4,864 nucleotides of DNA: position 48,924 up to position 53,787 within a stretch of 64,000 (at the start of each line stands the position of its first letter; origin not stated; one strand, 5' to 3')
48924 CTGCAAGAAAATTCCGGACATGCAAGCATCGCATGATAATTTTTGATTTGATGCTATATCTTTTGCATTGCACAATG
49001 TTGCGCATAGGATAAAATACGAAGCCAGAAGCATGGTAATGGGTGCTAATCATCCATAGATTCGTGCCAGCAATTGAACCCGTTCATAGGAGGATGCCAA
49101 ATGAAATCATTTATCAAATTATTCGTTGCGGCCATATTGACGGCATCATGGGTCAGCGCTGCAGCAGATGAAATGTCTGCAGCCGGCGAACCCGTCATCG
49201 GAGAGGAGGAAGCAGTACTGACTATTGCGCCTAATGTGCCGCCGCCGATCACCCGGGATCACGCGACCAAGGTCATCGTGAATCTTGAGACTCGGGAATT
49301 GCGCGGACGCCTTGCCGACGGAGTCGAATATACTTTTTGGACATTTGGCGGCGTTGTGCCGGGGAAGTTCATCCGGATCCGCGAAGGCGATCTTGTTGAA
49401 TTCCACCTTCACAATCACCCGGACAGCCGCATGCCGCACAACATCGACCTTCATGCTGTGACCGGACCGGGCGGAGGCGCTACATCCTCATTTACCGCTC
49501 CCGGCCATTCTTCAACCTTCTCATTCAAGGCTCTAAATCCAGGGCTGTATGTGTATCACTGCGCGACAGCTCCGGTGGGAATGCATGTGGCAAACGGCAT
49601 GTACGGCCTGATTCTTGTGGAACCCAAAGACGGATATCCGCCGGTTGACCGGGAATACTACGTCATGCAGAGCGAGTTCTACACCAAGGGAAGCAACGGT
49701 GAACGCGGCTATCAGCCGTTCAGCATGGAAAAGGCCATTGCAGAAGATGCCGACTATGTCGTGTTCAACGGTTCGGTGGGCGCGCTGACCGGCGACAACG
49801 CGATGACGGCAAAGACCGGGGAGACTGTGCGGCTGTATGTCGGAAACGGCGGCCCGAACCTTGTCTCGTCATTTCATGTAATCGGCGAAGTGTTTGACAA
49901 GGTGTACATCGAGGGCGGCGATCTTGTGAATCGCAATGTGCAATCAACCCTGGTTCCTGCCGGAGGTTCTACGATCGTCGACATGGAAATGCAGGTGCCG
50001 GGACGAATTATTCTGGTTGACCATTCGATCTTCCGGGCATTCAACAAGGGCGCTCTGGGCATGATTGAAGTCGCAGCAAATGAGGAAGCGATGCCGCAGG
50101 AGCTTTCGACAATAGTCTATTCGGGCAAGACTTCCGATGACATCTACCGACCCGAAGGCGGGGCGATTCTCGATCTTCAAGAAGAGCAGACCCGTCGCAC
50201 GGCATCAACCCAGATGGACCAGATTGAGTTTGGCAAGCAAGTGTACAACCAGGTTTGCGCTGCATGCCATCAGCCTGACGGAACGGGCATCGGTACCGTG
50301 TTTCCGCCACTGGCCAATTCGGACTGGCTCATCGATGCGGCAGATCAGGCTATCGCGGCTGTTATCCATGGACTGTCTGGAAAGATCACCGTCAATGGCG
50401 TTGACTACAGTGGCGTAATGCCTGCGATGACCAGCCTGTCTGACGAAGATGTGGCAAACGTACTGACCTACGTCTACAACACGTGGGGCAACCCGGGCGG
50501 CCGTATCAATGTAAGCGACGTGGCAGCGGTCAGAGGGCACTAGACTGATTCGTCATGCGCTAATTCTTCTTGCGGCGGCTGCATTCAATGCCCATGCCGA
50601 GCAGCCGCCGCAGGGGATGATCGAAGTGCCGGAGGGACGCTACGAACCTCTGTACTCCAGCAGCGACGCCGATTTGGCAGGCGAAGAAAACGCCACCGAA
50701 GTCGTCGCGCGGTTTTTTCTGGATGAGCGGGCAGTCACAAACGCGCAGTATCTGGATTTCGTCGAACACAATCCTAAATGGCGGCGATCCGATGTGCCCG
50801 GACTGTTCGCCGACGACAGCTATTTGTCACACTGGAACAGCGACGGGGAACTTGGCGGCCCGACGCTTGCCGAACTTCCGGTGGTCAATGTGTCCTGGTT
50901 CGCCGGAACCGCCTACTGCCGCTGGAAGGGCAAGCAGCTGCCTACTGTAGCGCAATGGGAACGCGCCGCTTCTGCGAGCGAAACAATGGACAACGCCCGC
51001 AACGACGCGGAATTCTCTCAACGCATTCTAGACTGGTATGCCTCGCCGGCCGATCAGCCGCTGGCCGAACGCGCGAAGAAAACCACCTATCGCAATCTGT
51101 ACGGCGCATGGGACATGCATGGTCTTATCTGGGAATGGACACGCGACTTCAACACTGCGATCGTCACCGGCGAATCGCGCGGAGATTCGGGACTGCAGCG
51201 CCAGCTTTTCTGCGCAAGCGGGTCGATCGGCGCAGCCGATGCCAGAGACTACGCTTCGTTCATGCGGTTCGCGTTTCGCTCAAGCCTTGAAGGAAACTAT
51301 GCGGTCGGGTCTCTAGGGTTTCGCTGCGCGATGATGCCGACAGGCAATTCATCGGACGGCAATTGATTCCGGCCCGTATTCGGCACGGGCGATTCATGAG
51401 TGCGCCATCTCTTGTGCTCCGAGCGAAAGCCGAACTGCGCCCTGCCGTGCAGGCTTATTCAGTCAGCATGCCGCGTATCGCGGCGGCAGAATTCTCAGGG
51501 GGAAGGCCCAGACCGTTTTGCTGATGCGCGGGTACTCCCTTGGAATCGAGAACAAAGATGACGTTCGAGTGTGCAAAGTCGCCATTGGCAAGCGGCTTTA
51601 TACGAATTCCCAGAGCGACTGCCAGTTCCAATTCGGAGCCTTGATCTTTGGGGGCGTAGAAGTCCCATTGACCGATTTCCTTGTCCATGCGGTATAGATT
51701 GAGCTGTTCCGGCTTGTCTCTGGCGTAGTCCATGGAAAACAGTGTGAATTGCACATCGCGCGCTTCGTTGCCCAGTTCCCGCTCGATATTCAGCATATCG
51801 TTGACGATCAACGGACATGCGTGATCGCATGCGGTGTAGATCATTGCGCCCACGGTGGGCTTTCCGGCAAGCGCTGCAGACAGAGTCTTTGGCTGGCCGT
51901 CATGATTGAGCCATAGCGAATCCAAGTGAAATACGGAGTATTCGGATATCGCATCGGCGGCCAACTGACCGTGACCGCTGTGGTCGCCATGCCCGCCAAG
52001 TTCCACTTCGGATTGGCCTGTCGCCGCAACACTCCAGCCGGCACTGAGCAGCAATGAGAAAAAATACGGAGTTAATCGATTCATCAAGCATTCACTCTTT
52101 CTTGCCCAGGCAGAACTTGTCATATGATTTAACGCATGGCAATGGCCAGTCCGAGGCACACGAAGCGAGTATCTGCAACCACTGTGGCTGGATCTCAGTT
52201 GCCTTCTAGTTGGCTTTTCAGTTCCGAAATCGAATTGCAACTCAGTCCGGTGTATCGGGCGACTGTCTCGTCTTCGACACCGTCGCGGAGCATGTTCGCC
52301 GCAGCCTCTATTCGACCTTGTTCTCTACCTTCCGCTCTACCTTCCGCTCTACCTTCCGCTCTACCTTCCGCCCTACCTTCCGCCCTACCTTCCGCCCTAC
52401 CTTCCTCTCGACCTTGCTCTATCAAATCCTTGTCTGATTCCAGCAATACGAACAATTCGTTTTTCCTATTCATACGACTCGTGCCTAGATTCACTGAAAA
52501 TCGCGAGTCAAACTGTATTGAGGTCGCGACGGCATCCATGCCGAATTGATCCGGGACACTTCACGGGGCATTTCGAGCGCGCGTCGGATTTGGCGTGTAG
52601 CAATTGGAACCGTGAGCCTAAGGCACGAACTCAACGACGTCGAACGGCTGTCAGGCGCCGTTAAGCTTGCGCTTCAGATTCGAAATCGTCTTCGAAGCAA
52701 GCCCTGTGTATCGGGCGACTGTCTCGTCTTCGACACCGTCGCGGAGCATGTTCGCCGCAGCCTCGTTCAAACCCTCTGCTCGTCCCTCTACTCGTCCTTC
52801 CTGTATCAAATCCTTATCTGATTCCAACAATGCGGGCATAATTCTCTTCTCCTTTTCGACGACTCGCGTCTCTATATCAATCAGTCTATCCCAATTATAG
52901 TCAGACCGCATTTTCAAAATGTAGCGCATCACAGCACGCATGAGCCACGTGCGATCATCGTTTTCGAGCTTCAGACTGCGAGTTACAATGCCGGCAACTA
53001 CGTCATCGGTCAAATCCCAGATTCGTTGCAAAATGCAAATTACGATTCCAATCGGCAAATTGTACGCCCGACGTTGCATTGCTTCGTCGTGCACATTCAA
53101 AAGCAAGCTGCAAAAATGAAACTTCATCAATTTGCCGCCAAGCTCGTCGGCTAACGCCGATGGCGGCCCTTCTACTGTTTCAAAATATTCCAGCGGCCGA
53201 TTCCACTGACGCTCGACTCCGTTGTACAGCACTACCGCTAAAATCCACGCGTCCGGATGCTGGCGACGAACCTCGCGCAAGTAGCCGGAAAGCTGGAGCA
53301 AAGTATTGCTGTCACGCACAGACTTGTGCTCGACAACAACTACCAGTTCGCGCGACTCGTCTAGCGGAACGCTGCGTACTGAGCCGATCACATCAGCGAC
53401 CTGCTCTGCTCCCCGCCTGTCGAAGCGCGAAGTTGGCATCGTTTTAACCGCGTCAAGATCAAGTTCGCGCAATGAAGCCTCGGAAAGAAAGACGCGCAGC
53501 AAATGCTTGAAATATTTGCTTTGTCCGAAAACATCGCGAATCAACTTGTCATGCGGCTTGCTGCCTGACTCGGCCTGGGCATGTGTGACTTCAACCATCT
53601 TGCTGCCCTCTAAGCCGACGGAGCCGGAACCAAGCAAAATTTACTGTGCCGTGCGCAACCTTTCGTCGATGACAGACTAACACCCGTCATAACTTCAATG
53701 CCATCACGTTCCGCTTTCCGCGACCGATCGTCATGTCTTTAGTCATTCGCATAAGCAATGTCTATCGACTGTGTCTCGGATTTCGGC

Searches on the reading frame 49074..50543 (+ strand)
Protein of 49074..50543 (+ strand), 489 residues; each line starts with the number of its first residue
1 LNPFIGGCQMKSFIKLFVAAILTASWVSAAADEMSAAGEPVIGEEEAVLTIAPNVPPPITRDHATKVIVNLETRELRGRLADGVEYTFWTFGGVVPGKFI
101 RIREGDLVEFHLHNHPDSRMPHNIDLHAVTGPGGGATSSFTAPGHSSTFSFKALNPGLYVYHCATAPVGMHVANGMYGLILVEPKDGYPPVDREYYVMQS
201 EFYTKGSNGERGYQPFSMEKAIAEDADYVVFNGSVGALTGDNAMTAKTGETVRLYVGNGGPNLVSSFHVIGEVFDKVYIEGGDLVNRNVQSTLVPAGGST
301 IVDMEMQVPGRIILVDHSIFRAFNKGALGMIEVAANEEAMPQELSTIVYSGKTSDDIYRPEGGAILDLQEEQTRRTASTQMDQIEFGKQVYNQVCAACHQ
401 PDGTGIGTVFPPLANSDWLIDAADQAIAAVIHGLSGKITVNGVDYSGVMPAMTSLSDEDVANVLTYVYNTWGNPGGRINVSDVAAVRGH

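Call 8: search_protein_families(library=pfam, proteins=[window:49074-50543:+], max_evalue=0.001)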
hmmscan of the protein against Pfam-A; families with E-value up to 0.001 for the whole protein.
window:49074-50543:+ (489 aa): 5 families
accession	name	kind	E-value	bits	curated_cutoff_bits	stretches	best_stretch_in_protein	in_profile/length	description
PF00034.26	Cytochrom_C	-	1.4e-11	46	21.3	1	386-471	3-90/90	Cytochrome c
PF13442.11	Cytochrome_CBB3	-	1e-10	42.2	27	1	385-467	4-68/68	Cytochrome C oxidase, cbb3-type, subunit III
PF07732.21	Cu-oxidase_3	-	8.2e-10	39.2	21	1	81-186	10-118/119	Multicopper oxidase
PF07731.20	Cu-oxidase_2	-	3.3e-09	37.1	20.4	1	100-185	35-136/137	Multicopper oxidase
PF00127.26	Copper-bind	-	0.00023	22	21.2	0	99-183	18-99/99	Copper binding proteins, plastocyanin/azurin family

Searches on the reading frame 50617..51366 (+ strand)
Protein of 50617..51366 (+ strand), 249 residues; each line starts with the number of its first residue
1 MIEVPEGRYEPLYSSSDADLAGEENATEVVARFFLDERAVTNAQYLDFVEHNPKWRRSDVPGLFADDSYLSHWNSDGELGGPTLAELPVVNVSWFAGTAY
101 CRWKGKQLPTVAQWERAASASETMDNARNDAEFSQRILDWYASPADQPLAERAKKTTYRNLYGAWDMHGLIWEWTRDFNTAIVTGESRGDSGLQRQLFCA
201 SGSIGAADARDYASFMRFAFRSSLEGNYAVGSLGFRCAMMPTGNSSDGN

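Call 9: search_protein_families(library=pfam, proteins=[window:50617-51366:+], max_evalue=0.001)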
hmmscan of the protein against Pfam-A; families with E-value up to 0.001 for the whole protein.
window:50617-51366:+ (249 aa): 1 family
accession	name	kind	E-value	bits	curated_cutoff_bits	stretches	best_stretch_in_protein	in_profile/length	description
PF03781.23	FGE-sulfatase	-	2.1e-30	106.7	23.3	1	24-238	29-254/255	Sulfatase-modifying factor enzyme 1-like domain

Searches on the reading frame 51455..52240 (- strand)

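Call 9: search_protein_families(library=pfam, proteins=[window:51455-52240:-], max_evalue=0.001)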
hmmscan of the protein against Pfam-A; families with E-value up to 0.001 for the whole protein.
window:51455-52240:- (261 aa): 1 family
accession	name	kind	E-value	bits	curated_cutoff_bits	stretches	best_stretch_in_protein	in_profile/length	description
PF02630.20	SCO1-SenC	-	1.4e-12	48.2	22.8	1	111-186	7-81/134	SCO1/SenC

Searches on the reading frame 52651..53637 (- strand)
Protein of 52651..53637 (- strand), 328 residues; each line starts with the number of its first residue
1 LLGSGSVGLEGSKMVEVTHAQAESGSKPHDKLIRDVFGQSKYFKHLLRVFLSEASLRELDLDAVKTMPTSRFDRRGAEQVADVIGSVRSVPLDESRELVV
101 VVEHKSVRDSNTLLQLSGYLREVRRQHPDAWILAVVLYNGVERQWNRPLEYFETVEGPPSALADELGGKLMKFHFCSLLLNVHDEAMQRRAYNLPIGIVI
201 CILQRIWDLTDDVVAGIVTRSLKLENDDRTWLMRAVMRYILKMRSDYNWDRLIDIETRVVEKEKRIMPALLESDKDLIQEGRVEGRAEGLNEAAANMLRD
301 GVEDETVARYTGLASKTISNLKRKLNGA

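Call 9: search_protein_families(library=pfam, proteins=[window:52651-53637:-], max_evalue=0.001)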
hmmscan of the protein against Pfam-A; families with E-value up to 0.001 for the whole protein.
window:52651-53637:- (328 aa): 1 family
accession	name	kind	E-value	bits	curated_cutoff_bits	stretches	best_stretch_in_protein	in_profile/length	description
PF04754.18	Transposase_31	-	1.6e-13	51.2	21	1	27-209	1-179/203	Putative transposase, YhgA-like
